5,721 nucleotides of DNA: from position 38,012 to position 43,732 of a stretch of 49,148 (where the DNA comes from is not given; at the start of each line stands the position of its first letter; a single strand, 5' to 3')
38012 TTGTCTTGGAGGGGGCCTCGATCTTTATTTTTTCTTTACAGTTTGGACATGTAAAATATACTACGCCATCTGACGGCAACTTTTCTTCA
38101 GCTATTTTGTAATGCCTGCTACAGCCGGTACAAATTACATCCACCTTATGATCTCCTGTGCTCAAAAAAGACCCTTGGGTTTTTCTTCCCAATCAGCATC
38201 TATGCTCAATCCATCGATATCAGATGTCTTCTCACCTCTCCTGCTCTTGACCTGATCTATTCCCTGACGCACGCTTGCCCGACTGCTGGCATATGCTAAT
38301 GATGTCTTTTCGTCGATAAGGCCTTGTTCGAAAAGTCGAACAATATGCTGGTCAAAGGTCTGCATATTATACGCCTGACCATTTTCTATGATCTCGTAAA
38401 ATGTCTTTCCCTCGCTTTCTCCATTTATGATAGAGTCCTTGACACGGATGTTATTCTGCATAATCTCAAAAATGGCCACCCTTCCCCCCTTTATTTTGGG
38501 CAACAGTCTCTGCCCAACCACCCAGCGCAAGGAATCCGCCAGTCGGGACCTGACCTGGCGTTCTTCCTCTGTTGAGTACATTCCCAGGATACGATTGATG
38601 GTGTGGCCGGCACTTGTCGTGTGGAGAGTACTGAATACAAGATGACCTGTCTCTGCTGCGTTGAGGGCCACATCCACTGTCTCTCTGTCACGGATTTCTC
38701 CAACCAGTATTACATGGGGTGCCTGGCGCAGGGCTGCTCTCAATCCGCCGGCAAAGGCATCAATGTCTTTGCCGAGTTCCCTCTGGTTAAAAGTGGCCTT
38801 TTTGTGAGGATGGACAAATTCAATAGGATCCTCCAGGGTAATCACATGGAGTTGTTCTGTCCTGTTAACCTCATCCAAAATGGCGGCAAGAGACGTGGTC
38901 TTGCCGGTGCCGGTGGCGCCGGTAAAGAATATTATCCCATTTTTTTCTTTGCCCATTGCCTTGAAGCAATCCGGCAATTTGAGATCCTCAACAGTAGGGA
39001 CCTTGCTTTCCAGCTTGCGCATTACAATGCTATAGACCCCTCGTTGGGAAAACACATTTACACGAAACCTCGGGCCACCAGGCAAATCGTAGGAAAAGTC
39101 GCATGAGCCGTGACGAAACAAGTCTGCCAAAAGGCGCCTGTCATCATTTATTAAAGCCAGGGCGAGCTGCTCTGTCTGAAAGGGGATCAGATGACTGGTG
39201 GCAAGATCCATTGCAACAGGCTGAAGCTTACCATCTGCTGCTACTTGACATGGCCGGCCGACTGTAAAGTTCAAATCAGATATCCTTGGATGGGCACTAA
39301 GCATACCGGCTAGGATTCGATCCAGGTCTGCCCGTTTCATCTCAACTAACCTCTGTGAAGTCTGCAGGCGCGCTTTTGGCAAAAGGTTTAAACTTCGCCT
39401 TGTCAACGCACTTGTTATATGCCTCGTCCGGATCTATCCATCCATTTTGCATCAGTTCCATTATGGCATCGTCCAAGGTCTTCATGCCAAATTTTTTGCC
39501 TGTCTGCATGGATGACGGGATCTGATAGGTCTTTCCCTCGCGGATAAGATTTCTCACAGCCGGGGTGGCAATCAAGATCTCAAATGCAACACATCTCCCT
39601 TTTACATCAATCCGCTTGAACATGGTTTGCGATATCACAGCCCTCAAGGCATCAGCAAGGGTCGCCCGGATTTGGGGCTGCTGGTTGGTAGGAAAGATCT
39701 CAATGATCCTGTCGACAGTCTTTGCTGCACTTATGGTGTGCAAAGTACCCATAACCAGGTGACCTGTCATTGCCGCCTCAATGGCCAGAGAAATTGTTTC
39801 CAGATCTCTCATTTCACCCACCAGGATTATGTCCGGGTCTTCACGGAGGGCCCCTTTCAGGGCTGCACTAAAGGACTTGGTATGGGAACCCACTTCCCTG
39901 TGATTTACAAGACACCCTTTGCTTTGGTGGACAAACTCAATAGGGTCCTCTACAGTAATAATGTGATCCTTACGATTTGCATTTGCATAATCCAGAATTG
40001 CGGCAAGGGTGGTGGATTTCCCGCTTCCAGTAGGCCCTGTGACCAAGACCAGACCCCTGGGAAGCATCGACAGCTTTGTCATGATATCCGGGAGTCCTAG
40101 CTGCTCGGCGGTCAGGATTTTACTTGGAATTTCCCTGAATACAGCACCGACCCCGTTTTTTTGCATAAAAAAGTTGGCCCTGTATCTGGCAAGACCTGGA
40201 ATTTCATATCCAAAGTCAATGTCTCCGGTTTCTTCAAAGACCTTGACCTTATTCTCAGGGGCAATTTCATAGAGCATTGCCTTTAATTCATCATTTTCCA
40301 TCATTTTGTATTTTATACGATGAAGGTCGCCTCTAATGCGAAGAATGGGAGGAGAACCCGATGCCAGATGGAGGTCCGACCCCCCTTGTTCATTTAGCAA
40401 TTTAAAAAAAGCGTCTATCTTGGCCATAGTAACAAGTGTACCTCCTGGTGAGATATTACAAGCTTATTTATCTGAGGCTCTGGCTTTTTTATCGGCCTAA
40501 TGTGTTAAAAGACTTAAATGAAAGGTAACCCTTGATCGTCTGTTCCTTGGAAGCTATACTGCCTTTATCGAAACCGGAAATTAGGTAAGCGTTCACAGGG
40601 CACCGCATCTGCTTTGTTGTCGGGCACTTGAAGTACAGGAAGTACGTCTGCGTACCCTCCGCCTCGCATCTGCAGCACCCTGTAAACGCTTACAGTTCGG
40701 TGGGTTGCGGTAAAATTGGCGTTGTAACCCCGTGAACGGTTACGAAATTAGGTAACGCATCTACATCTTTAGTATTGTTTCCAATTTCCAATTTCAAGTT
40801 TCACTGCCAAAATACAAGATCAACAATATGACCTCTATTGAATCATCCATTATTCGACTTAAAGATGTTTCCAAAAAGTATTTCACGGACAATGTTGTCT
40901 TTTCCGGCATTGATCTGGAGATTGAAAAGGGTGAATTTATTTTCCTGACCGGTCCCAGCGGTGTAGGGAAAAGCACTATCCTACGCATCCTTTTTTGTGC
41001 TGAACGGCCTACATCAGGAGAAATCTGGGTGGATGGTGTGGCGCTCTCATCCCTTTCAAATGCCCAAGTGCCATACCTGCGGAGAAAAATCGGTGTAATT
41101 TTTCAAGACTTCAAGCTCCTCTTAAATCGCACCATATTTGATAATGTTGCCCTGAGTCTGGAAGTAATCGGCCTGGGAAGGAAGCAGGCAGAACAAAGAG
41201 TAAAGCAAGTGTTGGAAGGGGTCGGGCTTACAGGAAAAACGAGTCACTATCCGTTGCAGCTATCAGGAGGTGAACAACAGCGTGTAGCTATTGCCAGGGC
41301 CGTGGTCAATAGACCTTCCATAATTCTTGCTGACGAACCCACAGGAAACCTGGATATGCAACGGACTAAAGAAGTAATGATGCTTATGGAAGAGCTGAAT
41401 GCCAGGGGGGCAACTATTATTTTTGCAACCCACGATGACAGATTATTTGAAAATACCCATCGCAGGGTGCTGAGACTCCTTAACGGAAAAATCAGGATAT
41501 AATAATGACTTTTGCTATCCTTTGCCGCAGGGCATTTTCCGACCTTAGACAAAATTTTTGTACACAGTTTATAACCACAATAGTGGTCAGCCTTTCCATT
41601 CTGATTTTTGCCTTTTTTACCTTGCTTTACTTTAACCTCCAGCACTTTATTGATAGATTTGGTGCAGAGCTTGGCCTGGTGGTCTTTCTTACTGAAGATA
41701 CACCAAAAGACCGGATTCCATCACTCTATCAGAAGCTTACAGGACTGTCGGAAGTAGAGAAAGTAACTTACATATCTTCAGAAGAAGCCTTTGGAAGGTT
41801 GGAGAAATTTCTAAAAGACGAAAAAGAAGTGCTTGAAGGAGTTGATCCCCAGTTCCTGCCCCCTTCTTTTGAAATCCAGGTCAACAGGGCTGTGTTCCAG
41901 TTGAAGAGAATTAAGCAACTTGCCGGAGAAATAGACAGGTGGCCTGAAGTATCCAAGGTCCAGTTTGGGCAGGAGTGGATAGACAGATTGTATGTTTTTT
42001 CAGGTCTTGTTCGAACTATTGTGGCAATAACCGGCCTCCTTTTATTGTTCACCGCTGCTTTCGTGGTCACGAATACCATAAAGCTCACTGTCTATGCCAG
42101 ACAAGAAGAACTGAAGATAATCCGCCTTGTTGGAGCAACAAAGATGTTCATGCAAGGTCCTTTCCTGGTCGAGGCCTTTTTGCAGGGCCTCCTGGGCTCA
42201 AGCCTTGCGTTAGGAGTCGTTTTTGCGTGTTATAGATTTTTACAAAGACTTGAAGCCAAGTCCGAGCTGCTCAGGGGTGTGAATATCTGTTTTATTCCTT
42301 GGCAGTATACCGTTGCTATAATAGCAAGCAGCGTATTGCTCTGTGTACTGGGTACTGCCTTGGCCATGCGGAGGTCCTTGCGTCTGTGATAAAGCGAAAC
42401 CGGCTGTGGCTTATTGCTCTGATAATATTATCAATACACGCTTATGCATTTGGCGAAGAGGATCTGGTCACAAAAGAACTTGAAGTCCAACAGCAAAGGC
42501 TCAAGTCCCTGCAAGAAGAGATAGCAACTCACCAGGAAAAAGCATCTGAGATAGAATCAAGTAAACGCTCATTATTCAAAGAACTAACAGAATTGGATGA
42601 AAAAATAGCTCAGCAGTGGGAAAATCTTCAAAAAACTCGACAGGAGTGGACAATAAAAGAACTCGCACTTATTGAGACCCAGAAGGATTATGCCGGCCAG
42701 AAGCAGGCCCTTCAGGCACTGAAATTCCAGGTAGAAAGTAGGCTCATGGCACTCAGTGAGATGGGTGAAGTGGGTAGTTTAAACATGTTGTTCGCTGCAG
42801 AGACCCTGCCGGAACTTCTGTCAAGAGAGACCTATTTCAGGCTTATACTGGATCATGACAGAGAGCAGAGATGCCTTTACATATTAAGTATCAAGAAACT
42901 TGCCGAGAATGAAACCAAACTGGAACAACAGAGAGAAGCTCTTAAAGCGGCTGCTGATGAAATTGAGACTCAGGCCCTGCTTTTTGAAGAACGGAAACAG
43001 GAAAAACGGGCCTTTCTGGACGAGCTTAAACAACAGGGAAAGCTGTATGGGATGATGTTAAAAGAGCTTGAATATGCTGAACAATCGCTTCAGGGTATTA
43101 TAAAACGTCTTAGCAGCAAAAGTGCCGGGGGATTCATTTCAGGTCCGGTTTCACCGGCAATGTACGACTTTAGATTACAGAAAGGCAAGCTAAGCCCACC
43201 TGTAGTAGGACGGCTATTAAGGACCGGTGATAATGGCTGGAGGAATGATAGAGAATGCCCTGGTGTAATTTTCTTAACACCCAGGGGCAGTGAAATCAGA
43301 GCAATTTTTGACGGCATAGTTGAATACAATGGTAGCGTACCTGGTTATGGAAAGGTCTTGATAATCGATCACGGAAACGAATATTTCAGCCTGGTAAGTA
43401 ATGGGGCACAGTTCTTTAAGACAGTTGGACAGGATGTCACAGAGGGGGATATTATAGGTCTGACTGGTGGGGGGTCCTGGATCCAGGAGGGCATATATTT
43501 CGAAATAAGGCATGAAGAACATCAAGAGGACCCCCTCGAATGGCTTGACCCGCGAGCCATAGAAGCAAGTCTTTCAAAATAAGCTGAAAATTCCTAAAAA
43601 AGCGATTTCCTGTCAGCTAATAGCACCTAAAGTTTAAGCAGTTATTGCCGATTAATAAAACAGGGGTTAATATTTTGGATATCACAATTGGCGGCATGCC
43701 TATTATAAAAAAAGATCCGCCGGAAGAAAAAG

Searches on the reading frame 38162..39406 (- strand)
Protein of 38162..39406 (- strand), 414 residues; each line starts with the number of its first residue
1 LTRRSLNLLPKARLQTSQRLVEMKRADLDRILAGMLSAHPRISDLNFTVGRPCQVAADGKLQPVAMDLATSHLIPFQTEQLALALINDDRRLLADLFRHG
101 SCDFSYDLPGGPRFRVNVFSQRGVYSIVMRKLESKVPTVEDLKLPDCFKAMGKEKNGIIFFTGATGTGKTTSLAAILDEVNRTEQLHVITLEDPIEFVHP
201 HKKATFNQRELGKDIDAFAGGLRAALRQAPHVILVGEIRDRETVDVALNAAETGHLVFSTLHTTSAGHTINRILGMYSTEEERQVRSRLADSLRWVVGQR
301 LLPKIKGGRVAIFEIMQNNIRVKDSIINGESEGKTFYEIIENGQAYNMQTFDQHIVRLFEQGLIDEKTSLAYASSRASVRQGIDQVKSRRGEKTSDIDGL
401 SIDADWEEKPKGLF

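Call 33: search_protein_families(library=pfam, proteins=[window:38162-39406:-])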
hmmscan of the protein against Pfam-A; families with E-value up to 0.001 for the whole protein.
window:38162-39406:- (414 aa): 2 families
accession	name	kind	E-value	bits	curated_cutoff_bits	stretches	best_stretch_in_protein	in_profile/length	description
PF00437.27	T2SSE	-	1.2e-43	149.6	24.9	1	114-305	94-281/370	Type II/IV secretion system protein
PF13401.12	AAA_22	-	0.0001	23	27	1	155-189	4-40/130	AAA domain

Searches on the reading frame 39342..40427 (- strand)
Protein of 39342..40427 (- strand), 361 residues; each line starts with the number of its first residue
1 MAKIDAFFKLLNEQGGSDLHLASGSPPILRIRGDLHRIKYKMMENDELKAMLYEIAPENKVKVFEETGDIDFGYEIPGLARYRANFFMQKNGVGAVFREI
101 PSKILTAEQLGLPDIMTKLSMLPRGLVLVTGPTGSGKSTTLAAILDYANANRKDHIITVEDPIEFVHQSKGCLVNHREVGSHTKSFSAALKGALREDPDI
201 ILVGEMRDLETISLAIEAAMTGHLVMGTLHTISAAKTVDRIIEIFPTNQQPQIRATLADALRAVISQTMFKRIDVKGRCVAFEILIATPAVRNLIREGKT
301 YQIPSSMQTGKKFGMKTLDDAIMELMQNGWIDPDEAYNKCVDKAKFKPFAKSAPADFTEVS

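Call 44: search_protein_families(library=pfam, proteins=[window:39342-40427:-])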
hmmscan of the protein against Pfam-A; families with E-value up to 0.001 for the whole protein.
window:39342-40427:- (361 aa): 9 families
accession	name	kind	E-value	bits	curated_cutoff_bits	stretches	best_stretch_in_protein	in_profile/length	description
PF00437.27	T2SSE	-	2.4e-44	151.9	24.9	1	118-276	136-284/370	Type II/IV secretion system protein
PF13555.12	AAA_29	-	5.7e-05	23.2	27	1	120-144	18-42/61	P-loop containing region of AAA domain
PF13191.12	AAA_16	-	0.00016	22.7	32.6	1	125-158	25-55/167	AAA ATPase domain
PF13401.12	AAA_22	-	0.00039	21.2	27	1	124-161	5-41/130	AAA domain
PF10236.15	DAP3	-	0.00045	20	23.1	1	127-176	26-74/311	Mitochondrial ribosomal death-associated protein 3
PF00004.35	AAA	-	0.00059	20.7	21.2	1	127-258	1-119/131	ATPase family associated with various cellular activities (AAA)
PF04851.21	ResIII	-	0.00059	20.2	22.5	1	127-250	26-155/164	Type III restriction enzyme, res subunit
PF13476.12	AAA_23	-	0.00065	20.8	27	0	123-144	18-39/201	AAA domain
PF25199.1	nSTAND_NTPase5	-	0.00068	19.9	34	0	124-164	41-81/145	Novel STAND NTPase 5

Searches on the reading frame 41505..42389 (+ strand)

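Call 44: search_protein_families(library=pfam, proteins=[window:41505-42389:+])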
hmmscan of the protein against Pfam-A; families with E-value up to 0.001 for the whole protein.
window:41505-42389:+ (294 aa): 2 families
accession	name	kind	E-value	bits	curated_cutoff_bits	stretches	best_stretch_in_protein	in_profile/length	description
PF18075.7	FtsX_ECD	-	6.7e-16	59.1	23.5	1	59-152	4-96/96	FtsX extracellular domain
PF02687.27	FtsX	-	7.7e-11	42.5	25.5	1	176-293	3-117/120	FtsX-like permease C-terminal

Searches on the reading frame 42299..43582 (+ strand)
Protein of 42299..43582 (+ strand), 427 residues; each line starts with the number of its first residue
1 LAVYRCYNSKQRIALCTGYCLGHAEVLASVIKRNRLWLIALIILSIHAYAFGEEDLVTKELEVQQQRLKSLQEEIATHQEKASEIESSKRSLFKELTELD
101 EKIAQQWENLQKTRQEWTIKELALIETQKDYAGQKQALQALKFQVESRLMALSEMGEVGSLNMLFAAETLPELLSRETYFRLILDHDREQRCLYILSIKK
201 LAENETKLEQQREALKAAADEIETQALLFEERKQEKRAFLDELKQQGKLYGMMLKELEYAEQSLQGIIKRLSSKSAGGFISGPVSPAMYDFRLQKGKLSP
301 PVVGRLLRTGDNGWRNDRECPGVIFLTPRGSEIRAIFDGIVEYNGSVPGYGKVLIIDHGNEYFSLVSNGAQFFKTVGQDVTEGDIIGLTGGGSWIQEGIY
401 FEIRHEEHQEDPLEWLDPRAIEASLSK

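Call 44: search_protein_families(library=pfam, proteins=[window:42299-43582:+])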
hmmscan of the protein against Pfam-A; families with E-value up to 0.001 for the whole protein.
window:42299-43582:+ (427 aa): 1 family
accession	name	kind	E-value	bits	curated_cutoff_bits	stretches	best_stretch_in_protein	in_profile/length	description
PF01551.29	Peptidase_M23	-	3.8e-15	56.3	28.7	1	322-412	5-96/96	Peptidase family M23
